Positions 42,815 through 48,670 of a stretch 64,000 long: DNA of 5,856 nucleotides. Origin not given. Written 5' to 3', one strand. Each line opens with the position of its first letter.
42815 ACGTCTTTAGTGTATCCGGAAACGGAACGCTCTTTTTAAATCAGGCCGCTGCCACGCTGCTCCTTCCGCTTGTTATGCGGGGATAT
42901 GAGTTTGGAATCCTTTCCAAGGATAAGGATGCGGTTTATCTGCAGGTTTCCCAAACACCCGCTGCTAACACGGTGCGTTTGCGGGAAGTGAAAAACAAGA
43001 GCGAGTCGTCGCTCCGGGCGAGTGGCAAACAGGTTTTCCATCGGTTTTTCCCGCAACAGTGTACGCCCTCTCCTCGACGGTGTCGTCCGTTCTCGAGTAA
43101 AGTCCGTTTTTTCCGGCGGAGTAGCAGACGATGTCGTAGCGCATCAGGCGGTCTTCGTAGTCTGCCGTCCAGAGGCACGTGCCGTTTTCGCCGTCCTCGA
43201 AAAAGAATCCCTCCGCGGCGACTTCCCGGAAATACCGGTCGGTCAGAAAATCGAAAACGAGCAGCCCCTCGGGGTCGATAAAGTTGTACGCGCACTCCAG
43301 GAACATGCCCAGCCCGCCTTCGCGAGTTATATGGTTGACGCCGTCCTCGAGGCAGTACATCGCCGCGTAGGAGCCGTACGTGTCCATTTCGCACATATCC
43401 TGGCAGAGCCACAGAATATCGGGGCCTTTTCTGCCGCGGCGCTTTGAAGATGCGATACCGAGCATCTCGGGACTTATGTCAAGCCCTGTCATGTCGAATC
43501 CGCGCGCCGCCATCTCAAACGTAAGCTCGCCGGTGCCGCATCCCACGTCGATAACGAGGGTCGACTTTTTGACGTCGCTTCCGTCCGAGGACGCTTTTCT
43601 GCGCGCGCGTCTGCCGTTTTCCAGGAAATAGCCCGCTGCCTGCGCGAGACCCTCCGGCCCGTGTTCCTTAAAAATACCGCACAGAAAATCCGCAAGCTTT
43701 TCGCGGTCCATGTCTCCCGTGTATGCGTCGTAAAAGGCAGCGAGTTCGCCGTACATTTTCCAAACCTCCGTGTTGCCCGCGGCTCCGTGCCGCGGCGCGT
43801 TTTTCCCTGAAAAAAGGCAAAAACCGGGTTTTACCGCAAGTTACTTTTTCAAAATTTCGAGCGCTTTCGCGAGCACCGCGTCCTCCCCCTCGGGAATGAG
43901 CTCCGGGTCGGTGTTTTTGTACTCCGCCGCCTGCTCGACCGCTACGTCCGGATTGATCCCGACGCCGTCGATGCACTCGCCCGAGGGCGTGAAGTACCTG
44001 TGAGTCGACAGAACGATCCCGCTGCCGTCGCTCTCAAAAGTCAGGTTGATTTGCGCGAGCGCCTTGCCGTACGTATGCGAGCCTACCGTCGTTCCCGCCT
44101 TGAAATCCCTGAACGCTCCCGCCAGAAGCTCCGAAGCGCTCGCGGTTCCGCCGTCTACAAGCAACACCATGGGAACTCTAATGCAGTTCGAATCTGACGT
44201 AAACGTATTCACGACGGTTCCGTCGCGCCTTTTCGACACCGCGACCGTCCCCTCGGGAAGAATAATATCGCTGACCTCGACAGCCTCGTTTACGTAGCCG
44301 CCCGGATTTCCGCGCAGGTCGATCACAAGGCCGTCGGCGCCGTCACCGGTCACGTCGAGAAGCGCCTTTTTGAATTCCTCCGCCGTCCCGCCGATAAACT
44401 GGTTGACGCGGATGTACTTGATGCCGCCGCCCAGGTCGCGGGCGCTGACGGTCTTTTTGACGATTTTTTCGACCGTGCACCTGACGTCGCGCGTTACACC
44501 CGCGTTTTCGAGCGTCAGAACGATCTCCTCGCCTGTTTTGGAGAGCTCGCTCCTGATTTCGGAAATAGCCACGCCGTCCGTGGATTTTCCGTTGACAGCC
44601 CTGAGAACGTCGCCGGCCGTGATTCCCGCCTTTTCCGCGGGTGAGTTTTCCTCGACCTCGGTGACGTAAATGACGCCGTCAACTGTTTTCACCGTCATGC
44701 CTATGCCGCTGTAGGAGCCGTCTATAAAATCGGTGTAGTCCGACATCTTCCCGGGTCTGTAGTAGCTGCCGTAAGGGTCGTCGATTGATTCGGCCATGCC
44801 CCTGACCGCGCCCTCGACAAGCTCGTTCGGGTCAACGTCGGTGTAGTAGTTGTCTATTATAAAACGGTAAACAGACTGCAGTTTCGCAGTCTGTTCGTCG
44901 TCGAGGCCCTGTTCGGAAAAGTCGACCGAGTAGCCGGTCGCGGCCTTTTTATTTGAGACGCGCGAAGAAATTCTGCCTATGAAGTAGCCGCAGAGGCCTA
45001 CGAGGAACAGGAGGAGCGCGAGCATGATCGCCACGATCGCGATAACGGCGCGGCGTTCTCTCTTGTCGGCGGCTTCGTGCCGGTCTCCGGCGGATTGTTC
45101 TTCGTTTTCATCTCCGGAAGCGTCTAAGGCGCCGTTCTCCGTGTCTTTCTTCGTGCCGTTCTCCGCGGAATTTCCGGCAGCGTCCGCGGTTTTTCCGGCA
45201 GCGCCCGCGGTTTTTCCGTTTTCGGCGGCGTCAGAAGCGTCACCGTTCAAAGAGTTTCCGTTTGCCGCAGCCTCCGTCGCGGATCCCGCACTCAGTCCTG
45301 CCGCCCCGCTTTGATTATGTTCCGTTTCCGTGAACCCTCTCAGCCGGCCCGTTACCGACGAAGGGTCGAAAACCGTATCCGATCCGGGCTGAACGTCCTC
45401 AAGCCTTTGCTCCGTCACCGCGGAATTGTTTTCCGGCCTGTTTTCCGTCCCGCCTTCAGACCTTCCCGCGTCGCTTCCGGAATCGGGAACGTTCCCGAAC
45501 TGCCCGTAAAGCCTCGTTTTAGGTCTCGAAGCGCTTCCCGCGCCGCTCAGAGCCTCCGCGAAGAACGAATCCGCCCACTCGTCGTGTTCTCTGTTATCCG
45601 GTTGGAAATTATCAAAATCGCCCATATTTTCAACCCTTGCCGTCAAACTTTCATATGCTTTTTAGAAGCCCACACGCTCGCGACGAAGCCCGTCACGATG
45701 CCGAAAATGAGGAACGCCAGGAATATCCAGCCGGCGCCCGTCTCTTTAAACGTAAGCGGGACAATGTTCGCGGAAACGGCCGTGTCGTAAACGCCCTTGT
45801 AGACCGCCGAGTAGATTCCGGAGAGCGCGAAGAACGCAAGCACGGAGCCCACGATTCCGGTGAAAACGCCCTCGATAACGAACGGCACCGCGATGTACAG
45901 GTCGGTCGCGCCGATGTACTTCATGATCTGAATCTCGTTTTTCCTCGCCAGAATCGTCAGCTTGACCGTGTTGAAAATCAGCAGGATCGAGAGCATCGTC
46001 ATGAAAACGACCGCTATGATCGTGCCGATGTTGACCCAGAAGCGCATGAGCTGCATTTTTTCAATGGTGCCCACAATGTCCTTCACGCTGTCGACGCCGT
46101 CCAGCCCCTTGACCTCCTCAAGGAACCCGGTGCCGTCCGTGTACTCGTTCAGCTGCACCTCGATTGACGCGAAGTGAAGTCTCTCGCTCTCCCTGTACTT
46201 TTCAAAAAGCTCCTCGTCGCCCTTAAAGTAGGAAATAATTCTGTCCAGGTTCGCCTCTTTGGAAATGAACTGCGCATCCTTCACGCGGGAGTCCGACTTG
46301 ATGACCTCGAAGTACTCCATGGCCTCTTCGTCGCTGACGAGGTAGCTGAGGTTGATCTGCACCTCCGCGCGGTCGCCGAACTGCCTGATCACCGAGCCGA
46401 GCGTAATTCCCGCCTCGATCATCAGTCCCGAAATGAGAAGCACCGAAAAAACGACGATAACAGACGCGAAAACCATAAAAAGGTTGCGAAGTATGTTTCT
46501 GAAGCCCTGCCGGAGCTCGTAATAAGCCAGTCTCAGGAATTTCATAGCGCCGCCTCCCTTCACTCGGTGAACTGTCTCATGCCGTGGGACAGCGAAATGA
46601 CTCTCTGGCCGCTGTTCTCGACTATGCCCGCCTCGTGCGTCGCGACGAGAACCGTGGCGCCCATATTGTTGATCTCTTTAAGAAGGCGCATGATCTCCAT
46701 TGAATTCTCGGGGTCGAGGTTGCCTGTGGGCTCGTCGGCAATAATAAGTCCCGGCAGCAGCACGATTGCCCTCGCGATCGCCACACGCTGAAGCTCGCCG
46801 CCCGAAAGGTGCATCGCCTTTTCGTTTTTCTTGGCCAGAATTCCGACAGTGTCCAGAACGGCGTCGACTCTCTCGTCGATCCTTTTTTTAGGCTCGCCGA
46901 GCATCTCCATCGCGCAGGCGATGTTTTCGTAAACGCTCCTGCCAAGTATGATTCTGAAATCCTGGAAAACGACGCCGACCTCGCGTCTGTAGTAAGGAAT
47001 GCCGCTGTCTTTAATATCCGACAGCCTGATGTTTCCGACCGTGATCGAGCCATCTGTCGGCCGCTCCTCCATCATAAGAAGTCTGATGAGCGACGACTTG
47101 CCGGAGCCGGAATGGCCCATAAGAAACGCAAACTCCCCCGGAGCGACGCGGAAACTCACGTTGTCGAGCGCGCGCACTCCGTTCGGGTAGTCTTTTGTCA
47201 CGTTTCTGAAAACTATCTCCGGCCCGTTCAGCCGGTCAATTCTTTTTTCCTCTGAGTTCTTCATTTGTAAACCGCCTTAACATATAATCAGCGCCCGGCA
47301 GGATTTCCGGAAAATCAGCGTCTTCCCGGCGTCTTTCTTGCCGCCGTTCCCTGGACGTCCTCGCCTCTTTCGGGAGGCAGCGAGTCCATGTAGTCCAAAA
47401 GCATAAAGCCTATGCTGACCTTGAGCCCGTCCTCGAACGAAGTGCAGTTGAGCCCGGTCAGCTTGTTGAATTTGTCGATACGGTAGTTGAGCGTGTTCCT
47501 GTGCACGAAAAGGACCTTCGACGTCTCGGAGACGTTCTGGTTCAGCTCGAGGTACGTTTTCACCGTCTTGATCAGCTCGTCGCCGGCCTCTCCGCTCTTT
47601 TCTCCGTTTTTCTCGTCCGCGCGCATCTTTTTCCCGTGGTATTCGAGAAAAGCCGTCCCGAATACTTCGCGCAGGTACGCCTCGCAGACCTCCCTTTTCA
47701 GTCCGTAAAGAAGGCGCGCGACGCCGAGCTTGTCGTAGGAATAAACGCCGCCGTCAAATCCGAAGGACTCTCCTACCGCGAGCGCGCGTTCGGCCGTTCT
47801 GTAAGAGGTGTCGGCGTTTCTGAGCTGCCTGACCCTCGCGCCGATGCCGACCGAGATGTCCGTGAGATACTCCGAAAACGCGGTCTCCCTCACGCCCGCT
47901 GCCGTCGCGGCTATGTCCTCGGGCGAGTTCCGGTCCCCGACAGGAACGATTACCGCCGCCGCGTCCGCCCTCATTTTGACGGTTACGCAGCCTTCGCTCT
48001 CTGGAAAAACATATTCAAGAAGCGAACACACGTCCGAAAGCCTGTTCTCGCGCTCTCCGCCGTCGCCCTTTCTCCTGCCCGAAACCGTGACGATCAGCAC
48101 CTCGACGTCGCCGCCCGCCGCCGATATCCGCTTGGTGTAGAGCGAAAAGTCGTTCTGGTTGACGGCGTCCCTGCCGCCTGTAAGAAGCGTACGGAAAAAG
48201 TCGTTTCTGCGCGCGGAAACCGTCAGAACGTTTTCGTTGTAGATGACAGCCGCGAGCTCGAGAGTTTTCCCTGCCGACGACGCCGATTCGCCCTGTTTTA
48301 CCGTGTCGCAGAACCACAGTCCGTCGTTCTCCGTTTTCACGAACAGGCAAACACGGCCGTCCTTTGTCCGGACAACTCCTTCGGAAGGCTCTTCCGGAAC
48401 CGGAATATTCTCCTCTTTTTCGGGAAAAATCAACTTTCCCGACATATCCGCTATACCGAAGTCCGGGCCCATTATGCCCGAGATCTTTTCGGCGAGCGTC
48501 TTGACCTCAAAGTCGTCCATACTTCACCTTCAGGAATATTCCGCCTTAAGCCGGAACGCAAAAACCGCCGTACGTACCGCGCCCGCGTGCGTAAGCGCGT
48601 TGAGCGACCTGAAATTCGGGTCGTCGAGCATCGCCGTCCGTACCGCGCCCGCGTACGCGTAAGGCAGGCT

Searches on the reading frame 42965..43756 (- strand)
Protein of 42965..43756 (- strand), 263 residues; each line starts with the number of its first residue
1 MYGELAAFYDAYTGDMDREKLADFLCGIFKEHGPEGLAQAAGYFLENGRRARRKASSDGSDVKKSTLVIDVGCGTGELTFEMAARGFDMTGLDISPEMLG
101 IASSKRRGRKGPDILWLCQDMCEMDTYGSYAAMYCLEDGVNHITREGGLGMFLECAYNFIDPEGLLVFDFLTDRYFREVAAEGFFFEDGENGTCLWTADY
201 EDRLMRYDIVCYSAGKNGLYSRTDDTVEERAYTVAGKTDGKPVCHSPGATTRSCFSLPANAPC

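Call 23: search_protein_families(library=pfam, max_evalue=0.00001, proteins=[window:42965-43756:-])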
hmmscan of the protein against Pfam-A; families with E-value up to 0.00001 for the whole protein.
window:42965-43756:- (263 aa): 7 families
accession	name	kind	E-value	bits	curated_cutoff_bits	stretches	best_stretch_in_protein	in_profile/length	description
PF13649.12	Methyltransf_25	-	1e-14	55.4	27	1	68-163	1-96/97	Methyltransferase domain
PF08241.18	Methyltransf_11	-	7.1e-09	36.6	21.2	1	69-167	1-94/95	Methyltransferase domain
PF13847.12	Methyltransf_31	-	1.1e-08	35.3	27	1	64-107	3-49/145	Methyltransferase domain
PF13489.12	Methyltransf_23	-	1.2e-07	32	27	1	67-112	25-61/164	Methyltransferase domain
PF08242.18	Methyltransf_12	-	1.6e-07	32.4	30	1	69-113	1-47/98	Methyltransferase domain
PF01209.24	Ubie_methyltran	-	1.9e-06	27.8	20.1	1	55-126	38-112/233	ubiE/COQ5 methyltransferase family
PF05401.17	NodS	-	4.4e-06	27.1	24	1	66-137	45-114/201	Nodulation protein S (NodS)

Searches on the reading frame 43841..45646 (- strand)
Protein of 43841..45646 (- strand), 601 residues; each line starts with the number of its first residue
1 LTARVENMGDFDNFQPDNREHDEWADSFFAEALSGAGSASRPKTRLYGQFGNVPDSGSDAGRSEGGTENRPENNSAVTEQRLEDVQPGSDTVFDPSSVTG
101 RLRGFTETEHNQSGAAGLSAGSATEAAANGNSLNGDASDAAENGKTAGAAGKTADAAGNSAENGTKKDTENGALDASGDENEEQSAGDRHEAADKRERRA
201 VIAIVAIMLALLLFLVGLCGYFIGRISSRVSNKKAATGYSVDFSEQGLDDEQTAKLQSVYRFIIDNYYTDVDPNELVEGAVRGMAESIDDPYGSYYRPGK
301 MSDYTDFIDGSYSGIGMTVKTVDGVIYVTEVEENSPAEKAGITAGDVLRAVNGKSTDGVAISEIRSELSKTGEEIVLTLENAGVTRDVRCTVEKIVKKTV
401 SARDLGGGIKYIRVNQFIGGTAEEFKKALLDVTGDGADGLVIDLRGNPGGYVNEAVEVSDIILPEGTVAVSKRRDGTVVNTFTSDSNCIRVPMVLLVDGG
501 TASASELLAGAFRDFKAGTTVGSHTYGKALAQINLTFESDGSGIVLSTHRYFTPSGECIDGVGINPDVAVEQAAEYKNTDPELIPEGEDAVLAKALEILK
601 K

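Call 23: search_protein_families(library=pfam, max_evalue=0.00001, proteins=[window:43841-45646:-])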
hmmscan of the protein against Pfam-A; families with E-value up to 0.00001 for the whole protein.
window:43841-45646:- (601 aa): 5 families
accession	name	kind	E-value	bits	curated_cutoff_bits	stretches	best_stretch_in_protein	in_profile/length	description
PF03572.23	Peptidase_S41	-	1.1e-42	145.9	24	1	409-570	2-165/165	Peptidase family S41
PF22694.1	CtpB_N-like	-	6.8e-14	52.5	27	1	219-295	6-80/85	Activating protease CtpB N-terminal domain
PF17820.7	PDZ_6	-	6.7e-12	45.4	27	1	327-380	1-53/54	PDZ domain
PF00595.29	PDZ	-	7.9e-11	42.6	23.2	1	313-379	10-80/81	PDZ domain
PF13180.12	PDZ_2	-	1.6e-08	35.1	27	1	314-388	2-76/80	PDZ domain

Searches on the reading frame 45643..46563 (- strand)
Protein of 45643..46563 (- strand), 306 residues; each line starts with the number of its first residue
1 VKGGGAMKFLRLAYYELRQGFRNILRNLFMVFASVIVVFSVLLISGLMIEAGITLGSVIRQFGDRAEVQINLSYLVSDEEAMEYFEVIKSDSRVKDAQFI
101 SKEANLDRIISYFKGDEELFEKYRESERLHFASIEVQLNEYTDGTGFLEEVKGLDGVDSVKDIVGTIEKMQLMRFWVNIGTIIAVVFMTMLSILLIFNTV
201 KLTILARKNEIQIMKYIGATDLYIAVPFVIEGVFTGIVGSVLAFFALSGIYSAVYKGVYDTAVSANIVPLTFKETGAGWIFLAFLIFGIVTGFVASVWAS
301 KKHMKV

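Call 24: search_protein_families(library=pfam, max_evalue=0.00001, proteins=[window:45643-46563:-])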
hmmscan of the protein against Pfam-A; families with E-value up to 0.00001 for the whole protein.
window:45643-46563:- (306 aa): 2 families
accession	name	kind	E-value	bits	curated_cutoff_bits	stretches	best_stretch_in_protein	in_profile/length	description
PF02687.27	FtsX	-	8.1e-11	42.5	25.5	1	182-305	1-117/120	FtsX-like permease C-terminal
PF18075.7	FtsX_ECD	-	6.1e-10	40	23.5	1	67-160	2-96/96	FtsX extracellular domain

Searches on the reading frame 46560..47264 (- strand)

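Call 24: search_protein_families(library=pfam, max_evalue=0.00001, proteins=[window:46560-47264:-])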
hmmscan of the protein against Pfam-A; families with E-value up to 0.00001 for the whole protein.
window:46560-47264:- (234 aa): 3 families
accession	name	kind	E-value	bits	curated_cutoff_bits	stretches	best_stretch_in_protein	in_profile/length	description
PF00005.33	ABC_tran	-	4.6e-34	118.4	25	1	33-180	1-136/137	ABC transporter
PF13304.12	AAA_21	-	1.8e-07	32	27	0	151-215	236-303/304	AAA domain, putative AbiEii toxin, Type IV TA system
PF02463.25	SMC_N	-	1.2e-06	28.5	40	0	123-226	107-212/220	RecF/RecN/SMC N terminal domain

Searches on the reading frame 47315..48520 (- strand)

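Call 24: search_protein_families(library=pfam, max_evalue=0.00001, proteins=[window:47315-48520:-])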
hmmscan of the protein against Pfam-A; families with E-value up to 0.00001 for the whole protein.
window:47315-48520:- (401 aa): 2 families
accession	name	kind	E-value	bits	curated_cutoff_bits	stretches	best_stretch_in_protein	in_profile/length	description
PF13556.12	HTH_30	-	4.4e-17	62.1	27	1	316-371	1-56/59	PucR C-terminal helix-turn-helix domain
PF17853.6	GGDEF_2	-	2e-07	31.7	24.5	1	143-249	27-116/116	GGDEF-like domain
